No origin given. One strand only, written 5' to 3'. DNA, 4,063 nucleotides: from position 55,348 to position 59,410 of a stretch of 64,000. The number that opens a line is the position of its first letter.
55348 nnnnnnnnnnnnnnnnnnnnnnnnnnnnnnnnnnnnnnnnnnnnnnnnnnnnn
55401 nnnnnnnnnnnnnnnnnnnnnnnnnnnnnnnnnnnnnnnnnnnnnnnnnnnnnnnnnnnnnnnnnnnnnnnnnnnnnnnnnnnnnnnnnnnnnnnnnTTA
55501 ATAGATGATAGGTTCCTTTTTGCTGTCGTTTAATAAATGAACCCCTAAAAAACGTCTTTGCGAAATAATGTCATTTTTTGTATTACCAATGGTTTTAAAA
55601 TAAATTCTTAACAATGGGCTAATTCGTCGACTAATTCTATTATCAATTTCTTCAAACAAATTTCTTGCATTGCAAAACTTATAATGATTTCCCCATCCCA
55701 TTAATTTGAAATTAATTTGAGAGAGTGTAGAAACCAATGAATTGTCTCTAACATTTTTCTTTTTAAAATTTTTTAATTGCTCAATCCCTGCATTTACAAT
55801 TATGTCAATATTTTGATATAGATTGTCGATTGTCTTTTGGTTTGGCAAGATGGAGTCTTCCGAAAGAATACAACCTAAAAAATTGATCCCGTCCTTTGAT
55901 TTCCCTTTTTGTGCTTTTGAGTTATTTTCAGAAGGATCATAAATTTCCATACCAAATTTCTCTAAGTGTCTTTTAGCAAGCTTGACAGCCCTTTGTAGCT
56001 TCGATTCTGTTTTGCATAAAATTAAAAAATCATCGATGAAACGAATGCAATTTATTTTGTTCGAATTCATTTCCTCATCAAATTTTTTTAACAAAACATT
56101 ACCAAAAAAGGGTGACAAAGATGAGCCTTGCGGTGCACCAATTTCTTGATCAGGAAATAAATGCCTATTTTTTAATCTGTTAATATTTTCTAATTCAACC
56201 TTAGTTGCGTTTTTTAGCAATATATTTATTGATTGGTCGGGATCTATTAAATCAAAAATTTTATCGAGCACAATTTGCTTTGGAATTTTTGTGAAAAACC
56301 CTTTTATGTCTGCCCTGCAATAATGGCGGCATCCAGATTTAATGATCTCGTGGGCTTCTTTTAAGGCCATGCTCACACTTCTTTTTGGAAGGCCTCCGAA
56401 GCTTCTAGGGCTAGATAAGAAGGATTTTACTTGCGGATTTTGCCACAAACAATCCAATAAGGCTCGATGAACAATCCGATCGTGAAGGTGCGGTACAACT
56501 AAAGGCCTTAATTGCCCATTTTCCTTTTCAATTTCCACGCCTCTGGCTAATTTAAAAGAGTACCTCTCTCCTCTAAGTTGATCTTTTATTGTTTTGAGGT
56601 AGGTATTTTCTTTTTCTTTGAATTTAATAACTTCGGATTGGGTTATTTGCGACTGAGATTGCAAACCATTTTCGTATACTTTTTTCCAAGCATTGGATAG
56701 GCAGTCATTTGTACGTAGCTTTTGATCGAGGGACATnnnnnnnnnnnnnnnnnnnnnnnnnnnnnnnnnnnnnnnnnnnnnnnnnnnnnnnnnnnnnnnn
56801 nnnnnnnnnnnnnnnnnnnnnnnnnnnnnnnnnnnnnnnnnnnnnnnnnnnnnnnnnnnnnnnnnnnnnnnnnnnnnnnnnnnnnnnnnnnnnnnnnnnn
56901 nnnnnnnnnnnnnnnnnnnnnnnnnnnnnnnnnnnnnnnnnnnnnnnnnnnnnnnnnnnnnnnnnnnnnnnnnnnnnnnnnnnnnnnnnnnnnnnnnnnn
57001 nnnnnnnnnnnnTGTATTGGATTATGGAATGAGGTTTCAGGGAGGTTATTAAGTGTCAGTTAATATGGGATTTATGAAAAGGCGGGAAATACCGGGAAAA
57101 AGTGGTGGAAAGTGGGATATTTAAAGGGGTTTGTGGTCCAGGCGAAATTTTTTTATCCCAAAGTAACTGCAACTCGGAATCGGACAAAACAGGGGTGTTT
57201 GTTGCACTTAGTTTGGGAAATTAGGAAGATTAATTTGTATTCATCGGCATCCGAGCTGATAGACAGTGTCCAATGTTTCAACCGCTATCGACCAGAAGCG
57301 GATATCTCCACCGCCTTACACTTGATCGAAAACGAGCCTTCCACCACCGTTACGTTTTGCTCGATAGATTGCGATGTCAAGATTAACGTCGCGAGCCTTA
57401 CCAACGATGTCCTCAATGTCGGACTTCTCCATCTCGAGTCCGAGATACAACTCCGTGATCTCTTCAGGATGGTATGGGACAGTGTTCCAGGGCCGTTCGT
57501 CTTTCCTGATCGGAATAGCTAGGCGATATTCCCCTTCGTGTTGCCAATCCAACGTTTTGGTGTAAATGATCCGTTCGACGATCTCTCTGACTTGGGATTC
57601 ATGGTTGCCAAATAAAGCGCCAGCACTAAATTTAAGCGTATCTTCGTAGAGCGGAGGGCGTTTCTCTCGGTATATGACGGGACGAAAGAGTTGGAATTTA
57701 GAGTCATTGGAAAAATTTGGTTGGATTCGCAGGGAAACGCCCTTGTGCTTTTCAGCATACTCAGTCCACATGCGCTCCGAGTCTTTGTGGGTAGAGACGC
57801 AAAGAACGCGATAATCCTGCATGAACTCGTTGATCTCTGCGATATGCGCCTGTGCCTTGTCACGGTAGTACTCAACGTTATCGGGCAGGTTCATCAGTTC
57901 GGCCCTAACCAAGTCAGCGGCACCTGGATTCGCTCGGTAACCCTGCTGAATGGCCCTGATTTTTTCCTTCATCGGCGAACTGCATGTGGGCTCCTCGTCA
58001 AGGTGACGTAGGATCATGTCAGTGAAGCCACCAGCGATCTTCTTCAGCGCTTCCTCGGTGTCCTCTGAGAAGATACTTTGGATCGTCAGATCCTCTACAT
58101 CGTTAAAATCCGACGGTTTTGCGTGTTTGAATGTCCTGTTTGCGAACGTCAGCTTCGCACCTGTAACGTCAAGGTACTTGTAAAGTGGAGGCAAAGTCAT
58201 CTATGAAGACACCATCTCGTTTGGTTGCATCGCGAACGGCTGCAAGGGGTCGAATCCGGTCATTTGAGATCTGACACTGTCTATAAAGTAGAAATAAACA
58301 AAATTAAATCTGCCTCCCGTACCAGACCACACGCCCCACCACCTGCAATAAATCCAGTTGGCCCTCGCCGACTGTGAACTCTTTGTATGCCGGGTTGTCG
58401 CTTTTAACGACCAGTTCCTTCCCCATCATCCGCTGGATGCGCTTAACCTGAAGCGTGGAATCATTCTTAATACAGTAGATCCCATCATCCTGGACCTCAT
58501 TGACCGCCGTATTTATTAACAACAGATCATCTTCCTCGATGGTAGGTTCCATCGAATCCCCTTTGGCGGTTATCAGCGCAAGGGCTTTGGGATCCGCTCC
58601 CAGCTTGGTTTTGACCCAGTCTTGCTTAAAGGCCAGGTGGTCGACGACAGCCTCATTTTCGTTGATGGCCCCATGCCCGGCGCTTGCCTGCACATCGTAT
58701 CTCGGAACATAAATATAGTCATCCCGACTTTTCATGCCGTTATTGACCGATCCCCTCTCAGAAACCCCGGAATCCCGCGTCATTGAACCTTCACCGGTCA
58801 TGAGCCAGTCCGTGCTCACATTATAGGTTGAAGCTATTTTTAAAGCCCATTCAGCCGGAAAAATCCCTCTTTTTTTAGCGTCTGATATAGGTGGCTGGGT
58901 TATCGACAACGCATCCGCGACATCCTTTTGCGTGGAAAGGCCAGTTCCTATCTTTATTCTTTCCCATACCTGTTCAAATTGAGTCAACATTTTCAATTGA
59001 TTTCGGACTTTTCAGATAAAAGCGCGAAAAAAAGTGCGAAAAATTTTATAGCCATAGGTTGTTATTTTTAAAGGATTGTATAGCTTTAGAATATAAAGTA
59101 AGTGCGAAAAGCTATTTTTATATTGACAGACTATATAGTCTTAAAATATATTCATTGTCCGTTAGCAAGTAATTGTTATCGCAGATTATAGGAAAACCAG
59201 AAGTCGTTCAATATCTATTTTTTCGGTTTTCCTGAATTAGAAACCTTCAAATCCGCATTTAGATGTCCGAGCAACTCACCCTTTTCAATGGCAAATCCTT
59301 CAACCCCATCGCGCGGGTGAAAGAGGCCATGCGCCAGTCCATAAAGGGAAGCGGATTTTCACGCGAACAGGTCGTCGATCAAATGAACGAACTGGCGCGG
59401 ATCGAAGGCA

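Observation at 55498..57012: Orphan group-II-like reverse transcriptase with an FIDD active site and a long non-coding leader; not an obvious intron, retron or DGR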

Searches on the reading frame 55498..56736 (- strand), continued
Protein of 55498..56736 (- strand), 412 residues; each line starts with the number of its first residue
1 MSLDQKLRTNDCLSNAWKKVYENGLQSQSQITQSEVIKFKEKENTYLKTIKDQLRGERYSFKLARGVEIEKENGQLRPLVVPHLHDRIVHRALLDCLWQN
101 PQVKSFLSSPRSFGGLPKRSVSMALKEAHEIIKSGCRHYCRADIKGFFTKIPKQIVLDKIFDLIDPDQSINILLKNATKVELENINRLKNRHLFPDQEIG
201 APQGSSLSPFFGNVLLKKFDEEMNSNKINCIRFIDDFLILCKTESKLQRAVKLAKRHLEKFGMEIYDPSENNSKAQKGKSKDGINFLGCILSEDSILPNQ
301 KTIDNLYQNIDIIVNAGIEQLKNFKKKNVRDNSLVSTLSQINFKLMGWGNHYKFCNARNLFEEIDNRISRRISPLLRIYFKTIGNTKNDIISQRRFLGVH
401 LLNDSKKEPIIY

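Call 31: find_related_loci(query=A1, collection=genome_contigs, flank=5000)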
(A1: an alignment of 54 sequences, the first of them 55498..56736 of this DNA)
Query A1 (412 aa) in genome_contigs; peptide patterns used: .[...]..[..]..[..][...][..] (x = any residue, [..] = any of these).
134 stretches matched a pattern; 133 encode a relative of the query (tblastn E <= 1e-3); the best 80 are kept; 80 distinct loci.
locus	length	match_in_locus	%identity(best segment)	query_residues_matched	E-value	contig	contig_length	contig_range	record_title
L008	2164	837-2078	41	2-411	2e-95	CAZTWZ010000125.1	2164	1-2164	MAG TPA_asm: uncultured Candidatus Saccharibacteria bacterium isolate binchicken_co172_94 genome assembly, contig: NODE_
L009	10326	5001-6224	38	5-411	6e-83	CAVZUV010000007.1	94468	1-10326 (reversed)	MAG: uncultured delta proteobacterium isolate MFD02416.bin.2.152 genome assembly, contig: contig_107636, whole genome sh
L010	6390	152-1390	37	1-411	3e-83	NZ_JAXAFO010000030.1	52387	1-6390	Gilvimarinus gilvus strain SDUM040013 scaffold_30_length=52388, whole genome shotgun sequence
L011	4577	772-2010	36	2-411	2e-82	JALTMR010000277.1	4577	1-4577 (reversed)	MAG: Gammaproteobacteria bacterium isolate S139_metabat2_scaf2bin.028 S139_NODE_30696_length_4577_cov_1.940000, whole ge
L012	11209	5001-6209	39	4-404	7e-82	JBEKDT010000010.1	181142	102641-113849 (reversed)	MAG: Desulfomonilia bacterium isolate SPRUCE 18 SPRUCE_18_10, whole genome shotgun sequence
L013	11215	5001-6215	37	13-408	9e-81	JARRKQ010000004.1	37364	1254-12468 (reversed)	MAG: Alphaproteobacteria bacterium isolate Spart_050_MAG scaffold_55, whole genome shotgun sequence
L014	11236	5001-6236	36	5-411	4e-80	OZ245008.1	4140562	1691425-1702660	MAG: Nitrospira sp. isolate fa0fee1b-dcfa-4054-a725-c1b6bc8b6ade genome assembly, chromosome: 1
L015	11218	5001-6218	36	3-411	6e-80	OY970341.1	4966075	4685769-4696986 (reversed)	MAG: uncultured delta proteobacterium isolate MFD01231.bin.c.2 genome assembly, chromosome: 1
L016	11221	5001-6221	37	3-411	2e-79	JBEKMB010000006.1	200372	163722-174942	MAG: Syntrophobacteraceae bacterium isolate SPRUCE 384 SPRUCE_384_6, whole genome shotgun sequence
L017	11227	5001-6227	37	13-412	4e-78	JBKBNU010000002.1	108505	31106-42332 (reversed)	MAG: Micavibrio sp. isolate 21H_026.bin.43 NODE_295_length_108505_cov_34.890113, whole genome shotgun sequence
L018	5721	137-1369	36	5-411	3e-78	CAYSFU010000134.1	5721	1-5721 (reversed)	MAG TPA_asm: uncultured Nitrospira sp. isolate binchicken_co322_174 genome assembly, contig: NODE_14962_length_5721_cov_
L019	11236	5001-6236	35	5-411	4e-77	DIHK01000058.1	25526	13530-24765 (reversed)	MAG TPA_asm: Nitrospira sp. UBA5698 UBA5698_contig_242, whole genome shotgun sequence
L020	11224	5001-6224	35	7-411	4e-77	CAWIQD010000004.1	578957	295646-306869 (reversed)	MAG: uncultured Acidobacteriota bacterium isolate MFD01721.bin.1.17 genome assembly, contig: contig_14873, whole genome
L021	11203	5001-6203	36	8-407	1e-75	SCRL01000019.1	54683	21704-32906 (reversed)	MAG: Gammaproteobacteria bacterium isolate FW104_bin.7 FW104_bin.7-3295, whole genome shotgun sequence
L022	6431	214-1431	35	7-411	4e-75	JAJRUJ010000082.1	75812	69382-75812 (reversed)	MAG: Candidatus Zixiibacteriota bacterium isolate Dive96_bin10.176 k141_3766054, whole genome shotgun sequence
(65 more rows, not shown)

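Call 69: predict_structure(alignment_id=A1)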
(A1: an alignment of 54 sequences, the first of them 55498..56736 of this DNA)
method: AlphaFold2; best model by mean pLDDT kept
length: 412 residues; sequences in the alignment: 54
mean_pLDDT: 94.6   pTM: 0.89
mean pLDDT of the five models: 94.6, 94.0, 93.6, 93.1, 92.7
residues with pLDDT >= 90: 373; 70-90: 32; 50-70: 7; < 50: 0
segments of 3 or more residues with pLDDT < 50: none
pLDDT, mean of each block of 10 residues (from residue 1): 91 98 93 97 98 97 96 93 98 97 95 95 98 98 96 97 90 96 96 95 95 97 93 98 97 97 96 95 97 97 97 95 70 89 95 96 98 97 91 91 90 80
secondary structure, 60 per line:
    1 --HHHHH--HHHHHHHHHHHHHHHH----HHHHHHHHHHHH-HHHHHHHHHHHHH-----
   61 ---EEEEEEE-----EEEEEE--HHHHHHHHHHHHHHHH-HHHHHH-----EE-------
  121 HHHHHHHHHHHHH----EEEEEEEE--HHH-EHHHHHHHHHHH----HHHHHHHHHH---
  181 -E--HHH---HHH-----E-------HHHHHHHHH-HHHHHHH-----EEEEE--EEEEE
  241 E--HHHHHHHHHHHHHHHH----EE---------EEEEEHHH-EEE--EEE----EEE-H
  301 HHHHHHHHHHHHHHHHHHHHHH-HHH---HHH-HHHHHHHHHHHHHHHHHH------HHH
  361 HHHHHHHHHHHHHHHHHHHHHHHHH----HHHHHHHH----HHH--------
elements in order: H3-7 H10-25 H30-41 H43-55 E64-70 E76-81 H84-99 H101-106 H121-133 E138-145 H153-163 H168-177 H207-215 H217-223 E229-233 E236-241 H244-259 E275-279 E284-286 E289-291 E296-298 H300-322 H334-351 H358-385 H390-397

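Call 73: fold_search(model_id=the predicted structure, library=pdb)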
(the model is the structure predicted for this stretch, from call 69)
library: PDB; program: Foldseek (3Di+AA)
matches with E <= 10: 1313; with E <= 0.001: 508
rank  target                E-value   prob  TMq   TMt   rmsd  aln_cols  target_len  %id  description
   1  9d4s_A                7.3e-32  1.00  0.88  0.89   2.8       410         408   34  Structure of G2L4 RT in complex with 15 nucleotide snapback substrate (released 2025-07-30)
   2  9d4s_B                5.5e-30  1.00  0.87  0.88   3.0       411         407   34  Structure of G2L4 RT in complex with 15 nucleotide snapback substrate (released 2025-07-30)
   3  9d5x_B                3.5e-24  1.00  0.82  0.86   4.5       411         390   31  Structure of G2L4 RT Apoenzyme (released 2025-08-06)
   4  9d5x_A                1.1e-23  1.00  0.81  0.85   4.9       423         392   30  Structure of G2L4 RT Apoenzyme (released 2025-08-06)
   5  6ar1_A                2.3e-17  1.00  0.69  0.68   4.5       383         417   23  Structure of a Thermostable Group II Intron Reverse Transcriptase with Template-Primer and Its Functional and Evolutio (released 2017-11-29)
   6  6ar3_A                4.1e-17  1.00  0.72  0.71   8.1       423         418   22  Structure of a Thermostable Group II Intron Reverse Transcriptase with Template-Primer and Its Functional and Evolutio (released 2017-11-29)
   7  6ar3_D                8.1e-17  1.00  0.71  0.70   8.3       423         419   22  Structure of a Thermostable Group II Intron Reverse Transcriptase with Template-Primer and Its Functional and Evolutio (released 2017-11-29)
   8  6ar1_D                1.1e-16  1.00  0.70  0.70   4.4       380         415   22  Structure of a Thermostable Group II Intron Reverse Transcriptase with Template-Primer and Its Functional and Evolutio (released 2017-11-29)
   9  7k9y_A                1.1e-16  1.00  0.72  0.70   8.1       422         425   22  GsI-IIC RT Template-Switching Complex (twinned) (released 2021-08-18)
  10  5hhl_A                1.6e-15  1.00  0.52  0.71   6.7       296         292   26  Reverse transcriptase domain of group II intron maturase from Eubacterium rectale in P21 space group (released 2016-05-04)
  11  5hhl_C                1.7e-15  1.00  0.52  0.71   6.7       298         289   26  Reverse transcriptase domain of group II intron maturase from Eubacterium rectale in P21 space group (released 2016-05-04)
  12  5hhl_B                1.7e-15  1.00  0.52  0.71   6.7       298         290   26  Reverse transcriptase domain of group II intron maturase from Eubacterium rectale in P21 space group (released 2016-05-04)
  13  5hhl_G                3.6e-15  1.00  0.52  0.72   6.5       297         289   26  Reverse transcriptase domain of group II intron maturase from Eubacterium rectale in P21 space group (released 2016-05-04)
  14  5irg_B                4.0e-15  1.00  0.52  0.72   7.0       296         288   26  Reverse transcriptase domain of group II intron maturase from Roseburia intestinalis in P212121 space group (released 2016-05-04)
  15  5irg_A                5.1e-15  1.00  0.52  0.71   7.0       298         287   25  Reverse transcriptase domain of group II intron maturase from Roseburia intestinalis in P212121 space group (released 2016-05-04)
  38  7uim_D                3.8e-12  1.00  0.65  0.68   7.4       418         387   19  CryoEM Structure of an Group II Intron Retroelement (apo-complex) (released 2022-11-23)
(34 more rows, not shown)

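Call 78: search_protein_families(library=padloc, proteins=[P0002, P0006], max_evalue=1e-15)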
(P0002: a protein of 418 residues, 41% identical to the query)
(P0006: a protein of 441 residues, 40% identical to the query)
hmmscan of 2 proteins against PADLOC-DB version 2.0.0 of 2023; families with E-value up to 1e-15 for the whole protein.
P0002 (418 aa): 9 families
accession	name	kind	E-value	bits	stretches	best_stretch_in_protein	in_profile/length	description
PDLC01136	RT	-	4e-46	155.6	1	6-293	2-257/263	RT (reverse transcriptase)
PDLC03754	RT_UG17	-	6.4e-38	128.7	1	8-381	9-356/429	DRT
PDLC03779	RT_UG4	-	5.5e-28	96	1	33-328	21-285/307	DRT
PDLC02063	Cas1_IIIb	-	4.2e-25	86.3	1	50-333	47-275/617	-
PDLC03756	RT_UG19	-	1.2e-17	62.2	0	132-266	140-266/562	DRT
PDLC03764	RT_UG26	-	1.7e-17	61.3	1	119-389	108-368/398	DRT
PDLC01607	RT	-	1.8e-17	62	1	71-294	1-161/161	"CAS-I,CAS-II,CAS-III,CAS-IV,CAS-V,CAS-VI; acquisition_associated"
PDLC03766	Drt9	-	9.5e-17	58.9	1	49-320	71-330/488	DRT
PDLC03759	RT_UG21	-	6.2e-16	56.2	0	131-257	135-247/503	DRT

P0006 (441 aa): 4 families
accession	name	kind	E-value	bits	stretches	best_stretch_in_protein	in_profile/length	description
PDLC01136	RT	-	2.3e-40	136.7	1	32-318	5-258/263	RT (reverse transcriptase)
PDLC03754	RT_UG17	-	2.7e-31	106.9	1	58-402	34-354/429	DRT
PDLC03779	RT_UG4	-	2.1e-25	87.5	1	137-330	91-270/307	DRT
PDLC02063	Cas1_IIIb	-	5.4e-23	79.4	1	27-318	3-274/617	-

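Call 87: search_protein_families(library=pfam, proteins=[P0012, P0013, P0014, P0141, P0019], max_evalue=0.001)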
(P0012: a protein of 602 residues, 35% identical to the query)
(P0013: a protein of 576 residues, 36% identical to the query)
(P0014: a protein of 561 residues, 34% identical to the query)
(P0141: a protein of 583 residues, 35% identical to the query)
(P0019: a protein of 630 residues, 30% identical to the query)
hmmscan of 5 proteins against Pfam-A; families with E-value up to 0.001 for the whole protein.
P0012 (602 aa): 2 families
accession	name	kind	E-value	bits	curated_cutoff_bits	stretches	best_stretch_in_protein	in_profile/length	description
PF00075.30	RNase_H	-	1.9e-22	80.4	25.8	1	444-573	3-140/141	RNase H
PF00078.32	RVT_1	-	1.1e-15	58.3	29.6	1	80-303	2-203/205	Reverse transcriptase (RNA-dependent DNA polymerase)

P0013 (576 aa): 2 families
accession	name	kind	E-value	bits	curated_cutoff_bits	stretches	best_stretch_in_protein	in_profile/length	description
PF00075.30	RNase_H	-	4.8e-25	88.8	25.8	1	436-564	4-140/141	RNase H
PF00078.32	RVT_1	-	1.1e-14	55.1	29.6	1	70-268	2-185/205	Reverse transcriptase (RNA-dependent DNA polymerase)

P0014 (561 aa): 3 families
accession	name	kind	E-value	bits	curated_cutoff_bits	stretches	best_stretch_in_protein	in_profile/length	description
PF00075.30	RNase_H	-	1.8e-23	83.7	25.8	1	421-551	2-140/141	RNase H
PF00078.32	RVT_1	-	9.5e-22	78.1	29.6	1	56-282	1-205/205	Reverse transcriptase (RNA-dependent DNA polymerase)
PF08388.16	GIIM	-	0.0001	22.6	23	1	328-376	21-66/80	Group II intron, maturase-specific domain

P0141 (583 aa): 2 families
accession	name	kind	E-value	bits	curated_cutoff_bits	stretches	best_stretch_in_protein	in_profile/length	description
PF00075.30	RNase_H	-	5.8e-25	88.6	25.8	1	437-564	5-140/141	RNase H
PF00078.32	RVT_1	-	1.3e-19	71.2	29.6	1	72-295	3-204/205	Reverse transcriptase (RNA-dependent DNA polymerase)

P0019 (630 aa): 2 families
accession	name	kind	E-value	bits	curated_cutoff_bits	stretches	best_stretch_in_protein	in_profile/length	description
PF01867.21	Cas_Cas1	-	5.1e-100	334.7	22.3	1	302-584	1-282/283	CRISPR associated protein Cas1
PF00078.32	RVT_1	-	1.7e-43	149.2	29.6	1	66-271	1-204/205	Reverse transcriptase (RNA-dependent DNA polymerase)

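Call 90: find_encoding_contigs(protein=P0007, flank=3000, max_places=2)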
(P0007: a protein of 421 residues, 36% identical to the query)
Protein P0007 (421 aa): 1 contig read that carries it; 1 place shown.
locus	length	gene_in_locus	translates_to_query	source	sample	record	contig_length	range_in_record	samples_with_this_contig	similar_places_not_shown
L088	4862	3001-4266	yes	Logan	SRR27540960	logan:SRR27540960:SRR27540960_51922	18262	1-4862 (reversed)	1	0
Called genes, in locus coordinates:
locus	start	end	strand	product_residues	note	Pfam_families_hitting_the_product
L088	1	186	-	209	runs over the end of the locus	PF00765:Autoind_synth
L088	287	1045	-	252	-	PF03472:Autoind_bind, PF00196:GerE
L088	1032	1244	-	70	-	-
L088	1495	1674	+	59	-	-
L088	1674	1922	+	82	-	-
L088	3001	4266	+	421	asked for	PF00078:RVT_1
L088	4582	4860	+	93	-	?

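Call 91: find_encoding_contigs(protein=P0015, flank=3000, max_places=2)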
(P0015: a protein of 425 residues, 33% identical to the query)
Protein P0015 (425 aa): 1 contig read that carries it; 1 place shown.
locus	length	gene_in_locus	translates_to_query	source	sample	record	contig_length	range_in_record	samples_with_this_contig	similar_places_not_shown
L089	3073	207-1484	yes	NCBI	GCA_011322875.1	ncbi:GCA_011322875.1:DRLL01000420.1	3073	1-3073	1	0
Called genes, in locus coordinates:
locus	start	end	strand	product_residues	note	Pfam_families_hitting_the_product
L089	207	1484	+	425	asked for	PF00078:RVT_1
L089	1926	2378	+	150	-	-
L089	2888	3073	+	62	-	PF08238:Sel1 (faint)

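Call 92: find_encoding_contigs(protein=P0014, flank=3000, max_places=2)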
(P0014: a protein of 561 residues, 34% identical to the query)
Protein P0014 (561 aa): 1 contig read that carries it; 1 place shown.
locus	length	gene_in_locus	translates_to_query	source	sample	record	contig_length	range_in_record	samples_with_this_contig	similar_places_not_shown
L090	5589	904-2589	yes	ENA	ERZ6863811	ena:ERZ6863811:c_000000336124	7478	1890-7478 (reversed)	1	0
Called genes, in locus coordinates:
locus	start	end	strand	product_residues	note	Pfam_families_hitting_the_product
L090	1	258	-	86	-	?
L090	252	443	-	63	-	-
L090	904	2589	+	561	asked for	PF00078:RVT_1, PF00075:RNase_H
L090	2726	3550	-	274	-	PF13622:4HBT_3, PF20789:4HBT_3C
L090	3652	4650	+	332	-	PF02558:ApbA, PF03807:F420_oxidored (weak), PF08546:ApbA_C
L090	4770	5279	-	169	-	PF00011:HSP20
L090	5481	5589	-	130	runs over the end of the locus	PF04134:DCC1-like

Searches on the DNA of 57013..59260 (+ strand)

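Call 97: search_dna_similar(query=window:57013-59260:+, collection=phages, mode=distant, max_rows=8)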
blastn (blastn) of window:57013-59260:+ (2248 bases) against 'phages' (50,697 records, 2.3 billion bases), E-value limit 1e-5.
No match.

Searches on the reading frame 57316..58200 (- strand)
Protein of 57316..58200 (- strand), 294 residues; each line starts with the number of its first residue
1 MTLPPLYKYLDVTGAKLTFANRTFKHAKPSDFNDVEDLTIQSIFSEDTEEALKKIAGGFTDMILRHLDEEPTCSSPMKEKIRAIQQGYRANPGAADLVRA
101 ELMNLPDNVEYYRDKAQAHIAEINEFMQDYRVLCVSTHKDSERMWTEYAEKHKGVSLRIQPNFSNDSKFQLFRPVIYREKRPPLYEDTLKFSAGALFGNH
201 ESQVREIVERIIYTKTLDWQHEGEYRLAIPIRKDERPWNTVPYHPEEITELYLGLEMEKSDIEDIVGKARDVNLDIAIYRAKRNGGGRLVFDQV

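Call 4: search_protein_families(library=padloc, proteins=[window:57316-58200:-], max_evalue=0.1)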
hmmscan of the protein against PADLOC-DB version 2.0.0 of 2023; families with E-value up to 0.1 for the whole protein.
window:57316-58200:- (294 aa): 5 families
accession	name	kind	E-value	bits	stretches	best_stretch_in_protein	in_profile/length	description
PDLC04990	PDC-S31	-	1.9e-29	101.3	1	5-284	8-247/259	-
PDLC04994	PDC-S31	-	1.6e-20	71.6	1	6-284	19-262/273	-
PDLC04991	PDC-S31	-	3.8e-18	63.9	1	115-284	50-193/208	-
PDLC04992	PDC-S31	-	6.2e-08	30.7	1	124-265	51-188/220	-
PDLC04993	PDC-S31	-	0.002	15.5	1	126-229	68-175/245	-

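Call 5: search_protein_families(library=ncbifam, proteins=[window:57316-58200:-], max_evalue=0.1)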
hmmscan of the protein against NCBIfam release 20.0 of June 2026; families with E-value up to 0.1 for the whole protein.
window:57316-58200:- (294 aa): 0 families

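Call 59: search_protein_families(library=pfam, proteins=[window:57316-58200:-], max_evalue=0.00001)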
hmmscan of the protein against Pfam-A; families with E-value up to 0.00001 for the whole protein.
window:57316-58200:- (294 aa): 1 family
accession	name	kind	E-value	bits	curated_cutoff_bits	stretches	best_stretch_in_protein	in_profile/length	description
PF11185.13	DUF2971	-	2.9e-08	35.4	22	1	144-227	1-89/89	Protein of unknown function (DUF2971)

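Call 98: search_protein_families(library=phrogs, proteins=[window:57316-58200:-], max_evalue=0.00001)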
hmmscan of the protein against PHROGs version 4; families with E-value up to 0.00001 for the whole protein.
window:57316-58200:- (294 aa): 1 family
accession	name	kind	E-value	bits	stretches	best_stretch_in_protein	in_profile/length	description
phrog_1762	-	unknown function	2.8e-35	123.1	1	6-281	48-281/395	-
